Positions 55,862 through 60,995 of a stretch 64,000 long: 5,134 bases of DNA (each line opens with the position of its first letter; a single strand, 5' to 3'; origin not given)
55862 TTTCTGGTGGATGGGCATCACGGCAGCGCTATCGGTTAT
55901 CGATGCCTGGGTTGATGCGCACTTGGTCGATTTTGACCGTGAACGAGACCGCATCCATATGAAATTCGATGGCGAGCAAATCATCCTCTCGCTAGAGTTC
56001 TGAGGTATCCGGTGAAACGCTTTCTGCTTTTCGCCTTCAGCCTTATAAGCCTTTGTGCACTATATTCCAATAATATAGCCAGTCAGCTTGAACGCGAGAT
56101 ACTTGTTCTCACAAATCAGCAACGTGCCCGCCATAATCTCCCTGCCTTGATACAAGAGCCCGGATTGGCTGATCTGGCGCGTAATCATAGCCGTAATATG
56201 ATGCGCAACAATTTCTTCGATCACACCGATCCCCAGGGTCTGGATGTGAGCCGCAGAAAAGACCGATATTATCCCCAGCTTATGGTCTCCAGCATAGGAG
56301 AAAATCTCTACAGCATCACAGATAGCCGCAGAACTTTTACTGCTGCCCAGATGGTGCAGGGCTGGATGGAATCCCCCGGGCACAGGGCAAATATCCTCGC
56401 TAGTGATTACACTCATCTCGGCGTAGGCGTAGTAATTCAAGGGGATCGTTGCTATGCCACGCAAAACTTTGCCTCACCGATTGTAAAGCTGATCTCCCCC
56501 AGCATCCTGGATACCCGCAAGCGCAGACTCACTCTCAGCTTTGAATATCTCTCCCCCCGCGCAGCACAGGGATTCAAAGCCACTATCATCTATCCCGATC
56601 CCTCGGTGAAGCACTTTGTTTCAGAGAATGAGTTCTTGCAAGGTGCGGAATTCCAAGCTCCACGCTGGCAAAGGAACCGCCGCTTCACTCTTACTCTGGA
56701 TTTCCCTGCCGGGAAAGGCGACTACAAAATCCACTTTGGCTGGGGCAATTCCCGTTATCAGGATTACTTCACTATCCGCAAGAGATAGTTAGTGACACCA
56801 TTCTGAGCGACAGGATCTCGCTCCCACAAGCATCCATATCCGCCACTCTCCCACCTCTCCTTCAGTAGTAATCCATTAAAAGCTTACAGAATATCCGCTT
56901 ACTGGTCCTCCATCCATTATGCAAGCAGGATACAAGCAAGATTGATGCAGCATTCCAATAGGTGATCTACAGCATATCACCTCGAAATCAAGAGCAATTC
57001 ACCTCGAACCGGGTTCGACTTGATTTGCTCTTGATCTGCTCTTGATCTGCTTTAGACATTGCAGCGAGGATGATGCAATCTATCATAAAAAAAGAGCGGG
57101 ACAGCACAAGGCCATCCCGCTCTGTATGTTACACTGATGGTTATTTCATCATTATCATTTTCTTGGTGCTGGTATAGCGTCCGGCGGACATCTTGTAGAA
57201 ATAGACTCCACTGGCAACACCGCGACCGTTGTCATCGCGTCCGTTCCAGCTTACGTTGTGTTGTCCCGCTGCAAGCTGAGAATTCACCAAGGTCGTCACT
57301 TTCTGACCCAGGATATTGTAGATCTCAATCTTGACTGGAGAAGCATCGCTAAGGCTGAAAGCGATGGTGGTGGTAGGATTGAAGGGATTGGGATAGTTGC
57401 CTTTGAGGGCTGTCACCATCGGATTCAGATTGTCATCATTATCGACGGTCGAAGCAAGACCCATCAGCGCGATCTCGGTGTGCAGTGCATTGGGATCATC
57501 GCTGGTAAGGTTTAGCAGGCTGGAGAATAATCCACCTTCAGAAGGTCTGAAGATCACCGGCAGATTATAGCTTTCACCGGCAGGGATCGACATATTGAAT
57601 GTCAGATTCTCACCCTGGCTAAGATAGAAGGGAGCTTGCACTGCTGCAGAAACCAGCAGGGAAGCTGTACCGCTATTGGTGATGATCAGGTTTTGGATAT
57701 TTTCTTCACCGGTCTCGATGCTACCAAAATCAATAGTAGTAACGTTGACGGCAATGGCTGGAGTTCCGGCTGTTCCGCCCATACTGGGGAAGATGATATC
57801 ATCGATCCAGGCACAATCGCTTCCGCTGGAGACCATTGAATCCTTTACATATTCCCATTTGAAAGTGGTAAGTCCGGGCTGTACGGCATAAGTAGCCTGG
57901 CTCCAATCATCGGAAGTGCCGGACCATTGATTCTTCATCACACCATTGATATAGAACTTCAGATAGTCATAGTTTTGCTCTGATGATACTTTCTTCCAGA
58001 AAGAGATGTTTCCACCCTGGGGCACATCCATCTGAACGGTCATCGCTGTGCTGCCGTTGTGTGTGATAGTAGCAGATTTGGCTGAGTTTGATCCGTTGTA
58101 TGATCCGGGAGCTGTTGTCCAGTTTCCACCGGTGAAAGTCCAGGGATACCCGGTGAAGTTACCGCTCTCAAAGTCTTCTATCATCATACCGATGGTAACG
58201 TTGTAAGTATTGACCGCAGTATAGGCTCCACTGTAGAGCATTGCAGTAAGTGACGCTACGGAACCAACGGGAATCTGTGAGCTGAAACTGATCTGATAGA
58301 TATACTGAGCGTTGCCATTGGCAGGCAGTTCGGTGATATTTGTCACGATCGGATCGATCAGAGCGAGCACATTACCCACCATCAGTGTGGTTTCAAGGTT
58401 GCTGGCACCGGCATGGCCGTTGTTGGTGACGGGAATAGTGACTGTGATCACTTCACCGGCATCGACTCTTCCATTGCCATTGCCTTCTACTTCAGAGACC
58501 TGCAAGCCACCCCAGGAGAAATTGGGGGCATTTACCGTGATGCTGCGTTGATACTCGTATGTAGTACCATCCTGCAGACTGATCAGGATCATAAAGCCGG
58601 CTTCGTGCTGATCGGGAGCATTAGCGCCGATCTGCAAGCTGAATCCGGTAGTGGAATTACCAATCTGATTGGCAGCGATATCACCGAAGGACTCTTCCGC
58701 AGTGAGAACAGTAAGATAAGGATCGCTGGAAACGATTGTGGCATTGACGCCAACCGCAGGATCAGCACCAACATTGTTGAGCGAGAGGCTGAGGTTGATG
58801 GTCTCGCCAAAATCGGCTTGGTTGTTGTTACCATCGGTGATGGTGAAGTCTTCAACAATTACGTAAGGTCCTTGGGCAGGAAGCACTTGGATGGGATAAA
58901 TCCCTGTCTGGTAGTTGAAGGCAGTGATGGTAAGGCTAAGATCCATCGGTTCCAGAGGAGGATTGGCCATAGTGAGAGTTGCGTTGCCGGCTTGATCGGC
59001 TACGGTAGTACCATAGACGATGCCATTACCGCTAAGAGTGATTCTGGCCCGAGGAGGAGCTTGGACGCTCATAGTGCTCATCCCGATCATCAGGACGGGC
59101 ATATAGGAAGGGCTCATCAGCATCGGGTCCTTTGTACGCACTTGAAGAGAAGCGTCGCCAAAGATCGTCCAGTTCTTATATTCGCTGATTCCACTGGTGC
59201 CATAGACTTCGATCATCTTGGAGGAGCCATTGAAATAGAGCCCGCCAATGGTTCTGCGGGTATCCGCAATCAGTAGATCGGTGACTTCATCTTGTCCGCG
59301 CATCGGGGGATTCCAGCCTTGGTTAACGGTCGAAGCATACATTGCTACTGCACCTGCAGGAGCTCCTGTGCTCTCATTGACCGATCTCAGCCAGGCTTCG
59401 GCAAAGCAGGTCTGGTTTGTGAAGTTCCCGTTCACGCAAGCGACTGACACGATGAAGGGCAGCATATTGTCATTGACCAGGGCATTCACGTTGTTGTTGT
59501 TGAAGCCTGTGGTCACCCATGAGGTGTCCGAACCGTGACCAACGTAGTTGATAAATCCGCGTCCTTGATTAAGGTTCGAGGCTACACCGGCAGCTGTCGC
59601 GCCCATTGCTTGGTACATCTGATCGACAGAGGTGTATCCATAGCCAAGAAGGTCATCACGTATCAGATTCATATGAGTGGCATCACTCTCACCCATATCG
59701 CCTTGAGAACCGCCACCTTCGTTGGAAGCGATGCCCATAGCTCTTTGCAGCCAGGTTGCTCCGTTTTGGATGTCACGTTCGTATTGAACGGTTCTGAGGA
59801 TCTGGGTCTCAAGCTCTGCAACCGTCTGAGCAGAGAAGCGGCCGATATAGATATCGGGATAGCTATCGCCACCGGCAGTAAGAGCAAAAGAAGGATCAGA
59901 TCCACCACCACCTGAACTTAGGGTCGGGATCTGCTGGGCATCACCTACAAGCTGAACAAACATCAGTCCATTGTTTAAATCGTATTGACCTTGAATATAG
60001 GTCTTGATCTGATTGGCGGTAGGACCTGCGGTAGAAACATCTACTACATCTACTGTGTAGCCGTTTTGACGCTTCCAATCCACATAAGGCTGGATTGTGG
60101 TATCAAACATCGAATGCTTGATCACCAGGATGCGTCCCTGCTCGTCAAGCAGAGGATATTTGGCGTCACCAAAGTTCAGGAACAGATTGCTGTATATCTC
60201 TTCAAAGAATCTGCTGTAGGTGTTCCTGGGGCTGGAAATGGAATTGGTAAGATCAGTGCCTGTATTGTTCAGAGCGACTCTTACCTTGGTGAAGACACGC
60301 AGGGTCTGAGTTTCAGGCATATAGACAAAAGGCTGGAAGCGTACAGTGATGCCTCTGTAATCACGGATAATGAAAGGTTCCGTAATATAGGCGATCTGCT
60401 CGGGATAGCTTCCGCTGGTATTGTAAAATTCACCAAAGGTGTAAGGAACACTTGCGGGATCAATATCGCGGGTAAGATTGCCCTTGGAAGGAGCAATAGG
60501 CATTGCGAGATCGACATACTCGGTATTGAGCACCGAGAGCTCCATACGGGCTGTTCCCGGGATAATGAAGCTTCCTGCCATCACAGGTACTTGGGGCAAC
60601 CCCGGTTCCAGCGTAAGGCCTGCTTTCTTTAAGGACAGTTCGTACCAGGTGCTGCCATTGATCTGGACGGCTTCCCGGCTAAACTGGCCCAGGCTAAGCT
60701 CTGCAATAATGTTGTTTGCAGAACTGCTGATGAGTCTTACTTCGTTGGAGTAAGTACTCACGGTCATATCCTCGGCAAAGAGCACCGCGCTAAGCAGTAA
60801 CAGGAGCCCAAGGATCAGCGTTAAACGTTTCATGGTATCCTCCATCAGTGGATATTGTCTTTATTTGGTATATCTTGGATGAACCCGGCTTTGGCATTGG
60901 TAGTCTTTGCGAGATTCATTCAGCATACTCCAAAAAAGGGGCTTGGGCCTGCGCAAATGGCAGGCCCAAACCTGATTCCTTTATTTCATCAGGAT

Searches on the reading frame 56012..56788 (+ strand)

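Call 39: search_protein_families(library=pfam, proteins=[window:56012-56788:+], max_evalue=0.001)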
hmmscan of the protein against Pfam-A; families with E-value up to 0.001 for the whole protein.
window:56012-56788:+ (258 aa): 1 family
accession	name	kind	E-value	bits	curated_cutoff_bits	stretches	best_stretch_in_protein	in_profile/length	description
PF00188.32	CAP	-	2.2e-20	74.1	21.1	1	33-153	3-117/117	Cysteine-rich secretory protein family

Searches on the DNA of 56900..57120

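Call 33: search_rna_families(source=window, start=56900, end=57120, threshold=evalue, max_evalue=10)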
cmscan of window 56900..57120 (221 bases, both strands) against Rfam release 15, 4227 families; matches with E-value up to 10: 15.
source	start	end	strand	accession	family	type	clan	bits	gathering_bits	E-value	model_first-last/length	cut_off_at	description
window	57082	57120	-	RF00558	L20_leader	Cis-reg; leader;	-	20.5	58.7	0.057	92-127/127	5'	Ribosomal protein L20 leader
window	56988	57035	+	RF04035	mir-7910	Gene; miRNA;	-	19.3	83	0.51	1-61/61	no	mir-7910 microRNA precursor family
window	57090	57120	-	RF02233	sX14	Gene; sRNA;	-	17.6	80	0.29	62-92/92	5'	Xanthomonas sRNA sX14/Xoo3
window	56982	57038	-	RF03688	mir-3045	Gene; miRNA;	-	17.2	90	0.45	1-75/75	no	mir-3045 microRNA precursor family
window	56979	57058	+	RF00766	mir-335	Gene; miRNA;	-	16.8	64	0.32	1-92/92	no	mir-335 microRNA precursor family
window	56984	57038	-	RF00785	mir-90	Gene; miRNA;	-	15.8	68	1.1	1-84/84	no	mir-90 microRNA precursor family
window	56984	57034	-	RF04344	Plastid-psbA-3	Cis-reg;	CL00153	14.9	48.4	4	1-57/57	no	Plastid-psbA-3 3UTR RNA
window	57058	57079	-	RF03139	S4-Bacteroidia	Cis-reg; leader;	CL00119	13.7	34.7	1.5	2-26/34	no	S4-Bacteroidia ribosomal protein leader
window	57057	57120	-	RF01257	snR31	Gene; snRNA; snoRNA; HACA-box;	CL00026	13.4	45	1.5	150-223/223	5'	Small nucleolar RNA snR31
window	56960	56982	-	RF01299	SNORD2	Gene; snRNA; snoRNA; CD-box;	CL00072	13.4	37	8.3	1-69/69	no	Small nucleolar RNA SNORD2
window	56984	57040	+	RF03688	mir-3045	Gene; miRNA;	-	13.3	90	5.8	1-75/75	no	mir-3045 microRNA precursor family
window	56987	57035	+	RF01013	mir-577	Gene; miRNA;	-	13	100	9.4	8-78/86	no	mir-577 microRNA precursor family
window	56990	57032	-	RF03324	mir-1288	Gene; miRNA;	-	12.6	70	9.2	1-74/74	no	mir-1288 microRNA precursor family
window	57082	57120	-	RF00519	suhB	Gene; sRNA;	CL00108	11.5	41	6.3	39-77/77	5'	Makes More Granules Regulator RNA (mmgR)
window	56907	56925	-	RF02087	Yar_3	Gene; lncRNA;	-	8.6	50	6.4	49-67/67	no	Yellow-achaete intergenic RNA conserved region 3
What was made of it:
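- On Known RNA family (Rfam) / structured sRNA: In the relaxed scan the element region gives only generic miRNA-hairpin hits at 13-19 bits, against cut-offs of 64-100 bits (call 33).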

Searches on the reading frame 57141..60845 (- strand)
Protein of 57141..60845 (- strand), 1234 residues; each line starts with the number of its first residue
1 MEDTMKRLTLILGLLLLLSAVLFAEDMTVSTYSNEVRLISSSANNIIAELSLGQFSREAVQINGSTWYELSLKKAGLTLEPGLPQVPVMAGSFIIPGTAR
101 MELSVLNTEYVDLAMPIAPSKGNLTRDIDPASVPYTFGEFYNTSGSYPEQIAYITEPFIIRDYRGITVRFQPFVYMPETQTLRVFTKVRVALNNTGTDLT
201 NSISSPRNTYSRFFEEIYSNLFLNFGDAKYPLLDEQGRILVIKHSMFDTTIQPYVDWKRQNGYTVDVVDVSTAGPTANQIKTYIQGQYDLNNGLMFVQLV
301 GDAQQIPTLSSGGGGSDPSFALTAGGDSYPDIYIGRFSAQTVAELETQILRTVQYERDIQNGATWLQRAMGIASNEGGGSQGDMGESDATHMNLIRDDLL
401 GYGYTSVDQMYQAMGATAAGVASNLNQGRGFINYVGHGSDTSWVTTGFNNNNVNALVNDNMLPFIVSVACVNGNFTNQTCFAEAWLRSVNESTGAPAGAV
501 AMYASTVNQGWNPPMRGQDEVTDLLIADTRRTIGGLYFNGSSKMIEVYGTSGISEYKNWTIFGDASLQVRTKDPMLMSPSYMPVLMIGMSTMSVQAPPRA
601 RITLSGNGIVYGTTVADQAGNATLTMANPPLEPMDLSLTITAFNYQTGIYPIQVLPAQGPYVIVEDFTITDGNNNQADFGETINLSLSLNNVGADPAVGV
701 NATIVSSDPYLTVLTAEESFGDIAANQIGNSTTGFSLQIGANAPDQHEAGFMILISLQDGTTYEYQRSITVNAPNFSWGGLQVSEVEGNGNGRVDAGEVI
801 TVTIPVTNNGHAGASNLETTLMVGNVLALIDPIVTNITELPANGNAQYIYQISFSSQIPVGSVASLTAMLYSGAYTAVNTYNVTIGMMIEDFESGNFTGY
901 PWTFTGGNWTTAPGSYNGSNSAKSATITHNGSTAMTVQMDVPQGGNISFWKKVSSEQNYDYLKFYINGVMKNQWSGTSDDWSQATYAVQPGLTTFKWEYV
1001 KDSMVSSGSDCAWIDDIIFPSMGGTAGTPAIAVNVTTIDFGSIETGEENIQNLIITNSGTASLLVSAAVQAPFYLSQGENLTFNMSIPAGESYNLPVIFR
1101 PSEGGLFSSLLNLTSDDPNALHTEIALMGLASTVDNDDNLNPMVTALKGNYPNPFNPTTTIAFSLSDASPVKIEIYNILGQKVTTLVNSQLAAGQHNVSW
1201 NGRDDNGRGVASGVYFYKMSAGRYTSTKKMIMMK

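Call 39: search_protein_families(library=pfam, proteins=[window:57141-60845:-], max_evalue=0.001)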
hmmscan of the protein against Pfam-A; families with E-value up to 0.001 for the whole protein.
window:57141-60845:- (1234 aa): 10 families
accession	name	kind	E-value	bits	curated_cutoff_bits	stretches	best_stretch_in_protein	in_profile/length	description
PF01364.23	Peptidase_C25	-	1.2e-58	199.6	23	1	240-568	2-373/374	Peptidase family C25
PF08126.16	Propeptide_C25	-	5.5e-23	81.6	22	1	35-218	10-201/205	Propeptide_C25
PF13860.13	FlgD_ig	-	8.1e-12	45.4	27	1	1160-1221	11-75/79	FlgD Ig-like domain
PF03785.20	Peptidase_C25_C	-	3.8e-11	43.1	25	1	584-652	11-78/79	Peptidase family C25, C terminal ig-like domain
PF22073.2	Cep192_D4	-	6.3e-11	42.9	35.5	1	1029-1130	2-110/112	Cep192 domain 4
PF18962.6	Por_Secre_tail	-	3.9e-10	40.3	27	1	1151-1231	2-74/75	Secretion system C-terminal sorting domain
PF22544.2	HYDIN_VesB_CFA65-like_Ig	-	3.4e-06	27.7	25.5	1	1029-1122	1-94/100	HYDIN/CFA65/VesB-like, Ig-like domain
PF13585.12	CHU_C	-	4.7e-05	23.9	27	1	1165-1225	23-77/86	CHU_C Type IX secretion signal domain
PF15780.11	ASH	-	5.7e-05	23.7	27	1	1036-1119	12-94/98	Abnormal spindle-like microcephaly-assoc'd, ASPM-SPD-2-Hydin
PF07705.17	CARDB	-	0.00023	21.7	22.7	0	790-849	11-66/101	CARDB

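Call 51: find_encoding_contigs(protein=window:57141-60845:-, flank=10000, max_places=3)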
Protein window:57141-60845:- (1234 aa): 7 contigs read that carry it; 2 places shown.
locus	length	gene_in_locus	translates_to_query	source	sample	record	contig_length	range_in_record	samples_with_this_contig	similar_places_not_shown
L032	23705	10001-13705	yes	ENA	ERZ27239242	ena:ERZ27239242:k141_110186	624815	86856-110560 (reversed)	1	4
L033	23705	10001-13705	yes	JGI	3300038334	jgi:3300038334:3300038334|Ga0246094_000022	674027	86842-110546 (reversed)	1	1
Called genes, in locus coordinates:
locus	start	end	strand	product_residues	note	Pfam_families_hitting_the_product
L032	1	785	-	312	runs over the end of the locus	PF06662:C5-epim_C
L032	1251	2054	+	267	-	-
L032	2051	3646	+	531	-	PF03781:FGE-sulfatase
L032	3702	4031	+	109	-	-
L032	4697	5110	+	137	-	PF03544:TonB_C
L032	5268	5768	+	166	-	-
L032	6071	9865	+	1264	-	PF08126:Propeptide_C25, PF22073:Cep192_D4 (faint), PF01364:Peptidase_C25, PF13860:FlgD_ig, PF18962:Por_Secre_tail (weak)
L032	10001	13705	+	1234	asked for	PF08126:Propeptide_C25, PF22544:HYDIN_VesB_CFA65-like_Ig (faint), PF01364:Peptidase_C25, PF22073:Cep192_D4, PF13860:FlgD_ig, PF18962:Por_Secre_tail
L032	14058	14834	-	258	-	PF00188:CAP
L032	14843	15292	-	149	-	PF18935:DUF5683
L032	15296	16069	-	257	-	PF21711:DCTN5 (faint), PF25087:GMPPB_C (weak), PF00132:Hexapep (weak), PF25084:LbH_EIF2B (weak), PF00132:Hexapep (weak), PF13720:Acetyltransf_11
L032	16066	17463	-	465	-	PF03331:LpxC, PF07977:FabA, PF22818:ApeI-like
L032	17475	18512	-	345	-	PF04613:LpxD, PF00132:Hexapep (weak), PF25084:LbH_EIF2B, PF25087:GMPPB_C (faint), PF14602:Hexapep_2 (faint), PF00132:Hexapep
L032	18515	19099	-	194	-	PF03938:OmpH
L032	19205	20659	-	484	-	PF02347:GDC-P, PF00266:Aminotran_5 (weak), PF21478:GcvP2_C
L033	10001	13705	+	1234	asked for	PF08126:Propeptide_C25, PF22544:HYDIN_VesB_CFA65-like_Ig (faint), PF01364:Peptidase_C25, PF22073:Cep192_D4, PF13860:FlgD_ig, PF18962:Por_Secre_tail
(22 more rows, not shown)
